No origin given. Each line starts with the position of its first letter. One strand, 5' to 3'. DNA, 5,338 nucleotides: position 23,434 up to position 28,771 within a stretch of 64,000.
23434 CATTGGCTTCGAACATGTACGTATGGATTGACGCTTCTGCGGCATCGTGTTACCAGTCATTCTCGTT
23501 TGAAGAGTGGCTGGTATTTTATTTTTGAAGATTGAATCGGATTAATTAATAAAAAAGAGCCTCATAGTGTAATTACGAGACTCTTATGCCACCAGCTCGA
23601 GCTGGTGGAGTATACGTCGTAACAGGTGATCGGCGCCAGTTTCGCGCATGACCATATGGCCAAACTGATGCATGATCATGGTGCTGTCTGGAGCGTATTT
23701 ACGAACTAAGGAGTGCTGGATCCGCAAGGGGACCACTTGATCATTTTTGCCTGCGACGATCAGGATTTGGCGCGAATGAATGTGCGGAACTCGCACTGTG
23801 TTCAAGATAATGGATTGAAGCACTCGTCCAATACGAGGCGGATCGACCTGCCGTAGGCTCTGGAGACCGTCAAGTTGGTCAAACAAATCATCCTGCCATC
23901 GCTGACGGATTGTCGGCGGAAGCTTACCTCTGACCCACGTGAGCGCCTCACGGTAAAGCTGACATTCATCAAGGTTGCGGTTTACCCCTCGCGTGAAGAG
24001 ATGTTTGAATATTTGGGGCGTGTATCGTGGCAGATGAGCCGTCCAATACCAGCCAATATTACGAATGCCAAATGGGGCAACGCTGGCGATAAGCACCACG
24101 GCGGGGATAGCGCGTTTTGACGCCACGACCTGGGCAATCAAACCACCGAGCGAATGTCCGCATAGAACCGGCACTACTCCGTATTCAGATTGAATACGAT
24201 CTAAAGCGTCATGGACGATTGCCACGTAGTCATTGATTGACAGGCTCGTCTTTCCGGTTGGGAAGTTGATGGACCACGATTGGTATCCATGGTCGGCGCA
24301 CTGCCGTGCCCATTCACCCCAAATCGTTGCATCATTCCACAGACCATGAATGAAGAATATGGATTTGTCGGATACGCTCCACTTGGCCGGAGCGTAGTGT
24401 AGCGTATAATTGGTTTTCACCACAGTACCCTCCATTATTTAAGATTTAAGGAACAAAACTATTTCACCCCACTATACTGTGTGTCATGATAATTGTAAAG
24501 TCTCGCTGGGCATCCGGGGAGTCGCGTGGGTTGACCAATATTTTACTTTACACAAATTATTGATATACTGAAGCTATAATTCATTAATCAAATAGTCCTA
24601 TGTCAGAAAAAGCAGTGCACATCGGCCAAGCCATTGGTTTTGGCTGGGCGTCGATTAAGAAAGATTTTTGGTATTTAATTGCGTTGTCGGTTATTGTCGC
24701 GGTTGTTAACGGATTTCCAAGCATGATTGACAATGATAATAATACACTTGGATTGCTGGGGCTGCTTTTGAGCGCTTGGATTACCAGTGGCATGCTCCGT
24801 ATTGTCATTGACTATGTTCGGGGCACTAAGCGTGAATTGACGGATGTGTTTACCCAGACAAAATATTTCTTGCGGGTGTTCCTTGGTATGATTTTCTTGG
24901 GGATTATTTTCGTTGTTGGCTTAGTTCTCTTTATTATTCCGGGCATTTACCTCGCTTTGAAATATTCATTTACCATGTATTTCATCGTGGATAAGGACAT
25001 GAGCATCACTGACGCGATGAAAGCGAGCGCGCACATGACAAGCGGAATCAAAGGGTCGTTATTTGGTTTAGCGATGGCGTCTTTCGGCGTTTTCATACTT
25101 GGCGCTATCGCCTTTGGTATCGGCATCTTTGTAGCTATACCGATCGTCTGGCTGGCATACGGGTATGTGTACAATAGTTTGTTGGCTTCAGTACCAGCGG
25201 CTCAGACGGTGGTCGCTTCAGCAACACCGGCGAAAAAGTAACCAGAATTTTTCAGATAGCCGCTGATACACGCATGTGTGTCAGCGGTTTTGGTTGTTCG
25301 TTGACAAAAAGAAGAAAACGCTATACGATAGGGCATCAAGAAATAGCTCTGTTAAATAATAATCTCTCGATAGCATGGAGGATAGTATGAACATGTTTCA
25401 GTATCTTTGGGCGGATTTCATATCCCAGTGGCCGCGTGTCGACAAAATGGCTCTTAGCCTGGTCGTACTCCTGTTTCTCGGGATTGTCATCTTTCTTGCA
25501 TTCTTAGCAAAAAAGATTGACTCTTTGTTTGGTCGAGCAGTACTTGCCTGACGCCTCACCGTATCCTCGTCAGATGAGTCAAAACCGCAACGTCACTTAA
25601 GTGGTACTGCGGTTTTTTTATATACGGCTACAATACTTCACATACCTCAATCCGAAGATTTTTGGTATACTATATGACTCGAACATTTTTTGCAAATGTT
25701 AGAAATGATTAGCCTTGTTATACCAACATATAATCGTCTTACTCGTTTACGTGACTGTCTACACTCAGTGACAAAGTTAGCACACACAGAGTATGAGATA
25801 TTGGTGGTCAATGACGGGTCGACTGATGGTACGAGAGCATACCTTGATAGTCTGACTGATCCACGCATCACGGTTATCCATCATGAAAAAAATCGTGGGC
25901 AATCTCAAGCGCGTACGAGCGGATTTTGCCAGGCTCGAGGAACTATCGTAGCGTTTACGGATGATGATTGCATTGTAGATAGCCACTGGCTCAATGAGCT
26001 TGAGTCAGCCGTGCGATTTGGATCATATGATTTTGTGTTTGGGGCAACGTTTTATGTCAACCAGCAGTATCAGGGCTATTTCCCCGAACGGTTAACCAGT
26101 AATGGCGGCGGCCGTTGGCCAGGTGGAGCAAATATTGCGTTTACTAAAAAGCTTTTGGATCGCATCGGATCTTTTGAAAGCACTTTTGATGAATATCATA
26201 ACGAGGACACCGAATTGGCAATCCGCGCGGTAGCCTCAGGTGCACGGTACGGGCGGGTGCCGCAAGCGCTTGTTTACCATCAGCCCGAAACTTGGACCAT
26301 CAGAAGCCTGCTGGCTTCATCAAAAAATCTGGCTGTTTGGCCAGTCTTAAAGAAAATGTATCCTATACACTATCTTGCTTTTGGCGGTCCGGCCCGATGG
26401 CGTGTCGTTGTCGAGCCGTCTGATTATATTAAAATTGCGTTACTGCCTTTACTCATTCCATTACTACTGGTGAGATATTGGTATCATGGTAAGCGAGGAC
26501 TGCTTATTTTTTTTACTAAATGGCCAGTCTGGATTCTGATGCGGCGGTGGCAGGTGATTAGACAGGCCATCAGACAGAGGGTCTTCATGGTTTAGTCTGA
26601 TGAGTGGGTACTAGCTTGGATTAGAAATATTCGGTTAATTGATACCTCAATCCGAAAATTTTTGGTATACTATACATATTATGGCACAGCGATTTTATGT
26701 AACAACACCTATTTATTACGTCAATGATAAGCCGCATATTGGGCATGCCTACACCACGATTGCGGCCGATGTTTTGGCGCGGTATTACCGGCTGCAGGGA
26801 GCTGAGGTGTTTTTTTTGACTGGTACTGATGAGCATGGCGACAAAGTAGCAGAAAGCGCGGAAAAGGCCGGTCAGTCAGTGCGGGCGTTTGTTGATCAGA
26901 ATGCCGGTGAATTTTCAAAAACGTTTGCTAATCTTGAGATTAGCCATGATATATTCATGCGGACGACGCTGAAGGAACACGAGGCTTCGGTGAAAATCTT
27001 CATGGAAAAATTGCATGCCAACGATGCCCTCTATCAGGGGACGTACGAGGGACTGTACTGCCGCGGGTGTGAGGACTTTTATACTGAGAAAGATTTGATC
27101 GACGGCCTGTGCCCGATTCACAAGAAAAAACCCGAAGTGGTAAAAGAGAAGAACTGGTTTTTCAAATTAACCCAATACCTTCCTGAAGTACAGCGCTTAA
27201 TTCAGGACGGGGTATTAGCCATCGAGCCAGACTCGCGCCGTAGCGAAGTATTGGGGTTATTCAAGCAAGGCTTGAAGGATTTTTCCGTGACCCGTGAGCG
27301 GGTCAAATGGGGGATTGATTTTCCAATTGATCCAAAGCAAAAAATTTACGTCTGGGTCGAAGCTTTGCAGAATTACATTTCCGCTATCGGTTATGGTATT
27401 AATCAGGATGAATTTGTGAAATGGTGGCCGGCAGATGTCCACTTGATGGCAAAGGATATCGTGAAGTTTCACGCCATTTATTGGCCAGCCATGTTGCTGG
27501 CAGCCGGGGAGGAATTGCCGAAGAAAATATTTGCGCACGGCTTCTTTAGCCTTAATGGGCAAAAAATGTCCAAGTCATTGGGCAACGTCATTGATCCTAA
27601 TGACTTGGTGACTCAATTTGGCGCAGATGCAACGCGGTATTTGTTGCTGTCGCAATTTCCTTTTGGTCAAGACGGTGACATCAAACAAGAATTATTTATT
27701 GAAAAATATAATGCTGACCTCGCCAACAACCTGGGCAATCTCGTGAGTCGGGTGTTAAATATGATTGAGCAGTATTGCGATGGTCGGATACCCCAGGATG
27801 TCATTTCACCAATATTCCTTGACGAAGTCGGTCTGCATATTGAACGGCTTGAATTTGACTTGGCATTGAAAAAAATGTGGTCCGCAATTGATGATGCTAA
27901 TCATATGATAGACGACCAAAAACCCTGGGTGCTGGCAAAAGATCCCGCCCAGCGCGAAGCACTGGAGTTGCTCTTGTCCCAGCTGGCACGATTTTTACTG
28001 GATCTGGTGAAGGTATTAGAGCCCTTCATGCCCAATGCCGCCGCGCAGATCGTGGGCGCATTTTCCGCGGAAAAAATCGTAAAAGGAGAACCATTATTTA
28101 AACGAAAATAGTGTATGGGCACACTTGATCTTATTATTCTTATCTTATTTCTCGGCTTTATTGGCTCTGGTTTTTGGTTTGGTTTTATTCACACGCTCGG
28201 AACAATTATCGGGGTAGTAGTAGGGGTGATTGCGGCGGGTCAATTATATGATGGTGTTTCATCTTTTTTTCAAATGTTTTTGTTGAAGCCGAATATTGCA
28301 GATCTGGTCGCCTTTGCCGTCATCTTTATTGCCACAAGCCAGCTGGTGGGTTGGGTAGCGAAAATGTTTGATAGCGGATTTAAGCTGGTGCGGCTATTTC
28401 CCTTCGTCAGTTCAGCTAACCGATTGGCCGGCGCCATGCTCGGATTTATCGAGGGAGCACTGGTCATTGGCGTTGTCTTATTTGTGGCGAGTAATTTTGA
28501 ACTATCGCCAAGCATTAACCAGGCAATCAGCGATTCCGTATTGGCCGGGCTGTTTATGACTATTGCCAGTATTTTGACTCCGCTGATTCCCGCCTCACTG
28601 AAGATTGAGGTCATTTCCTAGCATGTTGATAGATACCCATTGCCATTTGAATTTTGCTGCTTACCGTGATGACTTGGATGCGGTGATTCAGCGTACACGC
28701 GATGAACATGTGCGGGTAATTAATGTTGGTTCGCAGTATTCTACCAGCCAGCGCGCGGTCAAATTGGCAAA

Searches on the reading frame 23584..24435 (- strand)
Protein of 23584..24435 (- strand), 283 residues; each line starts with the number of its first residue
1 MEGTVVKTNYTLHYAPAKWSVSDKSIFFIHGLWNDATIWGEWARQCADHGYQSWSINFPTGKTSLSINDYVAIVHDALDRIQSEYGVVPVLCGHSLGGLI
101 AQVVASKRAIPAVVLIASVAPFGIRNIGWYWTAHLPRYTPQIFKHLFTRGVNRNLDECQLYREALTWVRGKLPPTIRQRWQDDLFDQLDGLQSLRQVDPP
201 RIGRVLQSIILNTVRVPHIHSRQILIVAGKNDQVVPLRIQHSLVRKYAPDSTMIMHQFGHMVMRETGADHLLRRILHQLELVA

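Call 72: search_protein_families(library=pfam, proteins=[window:23584-24435:-], max_evalue=0.0001)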
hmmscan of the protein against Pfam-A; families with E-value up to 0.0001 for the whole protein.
window:23584-24435:- (283 aa): 5 families
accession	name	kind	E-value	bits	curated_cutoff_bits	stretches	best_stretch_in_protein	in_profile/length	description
PF12697.13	Abhydrolase_6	-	5.8e-15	57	26.3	1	26-263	1-207/217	Alpha/beta hydrolase family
PF00561.26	Abhydrolase_1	-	7.1e-12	45.9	25.8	1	26-262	3-240/245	alpha/beta hydrolase fold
PF12146.15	Hydrolase_4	-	6.9e-10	39.1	27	1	23-266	4-238/239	Serine aminopeptidase, S33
PF03959.19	FSH1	-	3.3e-07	30.6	21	0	221-262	160-201/211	Serine hydrolase (FSH1)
PF12695.13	Abhydrolase_5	-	2.1e-06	28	27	1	26-118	2-89/164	Alpha/beta hydrolase family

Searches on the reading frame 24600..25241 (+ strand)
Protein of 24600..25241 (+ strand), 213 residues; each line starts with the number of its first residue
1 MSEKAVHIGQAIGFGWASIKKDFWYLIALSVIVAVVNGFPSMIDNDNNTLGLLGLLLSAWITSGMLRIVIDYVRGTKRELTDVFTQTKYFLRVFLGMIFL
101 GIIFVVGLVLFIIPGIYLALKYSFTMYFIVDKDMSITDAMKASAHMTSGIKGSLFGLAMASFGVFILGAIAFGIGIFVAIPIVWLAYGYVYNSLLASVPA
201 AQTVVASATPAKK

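Call 72: search_protein_families(library=pfam, proteins=[window:24600-25241:+], max_evalue=0.0001)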
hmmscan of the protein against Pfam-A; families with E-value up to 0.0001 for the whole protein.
window:24600-25241:+ (213 aa): 3 families
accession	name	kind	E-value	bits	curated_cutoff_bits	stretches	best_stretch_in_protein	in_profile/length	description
PF06790.16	UPF0259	-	1.9e-09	38.1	31.4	1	55-147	93-187/248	Uncharacterised protein family (UPF0259)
PF06161.16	DUF975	-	1.1e-06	29.1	34.8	1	97-195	141-240/243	Protein of unknown function (DUF975)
PF10110.14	GPDPase_memb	-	1.9e-05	24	29.6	1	102-186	162-243/321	Membrane domain of glycerophosphoryl diester phosphodiesterase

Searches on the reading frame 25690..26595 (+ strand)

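Call 72: search_protein_families(library=pfam, proteins=[window:25690-26595:+], max_evalue=0.0001)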
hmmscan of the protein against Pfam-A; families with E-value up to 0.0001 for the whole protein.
window:25690-26595:+ (301 aa): 3 families
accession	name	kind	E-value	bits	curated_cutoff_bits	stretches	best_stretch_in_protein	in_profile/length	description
PF00535.33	Glycos_transf_2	-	1.5e-34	119.8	23.3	1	8-136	1-131/168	Glycosyl transferase family 2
PF13641.12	Glyco_tranf_2_3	-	1.1e-17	65.3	27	1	7-201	3-215/230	Glycosyltransferase like family 2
PF10111.15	Glyco_tranf_2_2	-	2.9e-10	40.6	27.3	1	8-102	1-100/276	Glycosyltransferase like family 2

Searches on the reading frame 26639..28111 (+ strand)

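Call 72: search_protein_families(library=pfam, proteins=[window:26639-28111:+], max_evalue=0.0001)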
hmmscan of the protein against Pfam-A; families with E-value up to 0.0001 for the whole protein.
window:26639-28111:+ (490 aa): 3 families
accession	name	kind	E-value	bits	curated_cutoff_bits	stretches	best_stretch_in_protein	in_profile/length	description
PF09334.17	tRNA-synt_1g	-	3.8e-109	365.5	20.1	2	151-373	162-391/391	tRNA synthetases class I (M)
PF00133.28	tRNA-synt_1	-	3.9e-31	108.7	22.7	2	238-345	301-410/414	tRNA synthetases class I (I, L, M and V)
PF01406.26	tRNA-synt_1e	-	2.4e-20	73.5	27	2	28-137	19-127/301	tRNA synthetases class I (C) catalytic domain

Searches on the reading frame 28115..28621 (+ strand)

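Call 72: search_protein_families(library=pfam, proteins=[window:28115-28621:+], max_evalue=0.0001)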
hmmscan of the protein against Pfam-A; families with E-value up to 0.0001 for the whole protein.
window:28115-28621:+ (168 aa): 1 family
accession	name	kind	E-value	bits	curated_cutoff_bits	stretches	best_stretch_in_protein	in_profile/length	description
PF02674.22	Colicin_V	-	1.3e-21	77.6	29.3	1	4-149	1-141/144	Colicin V production protein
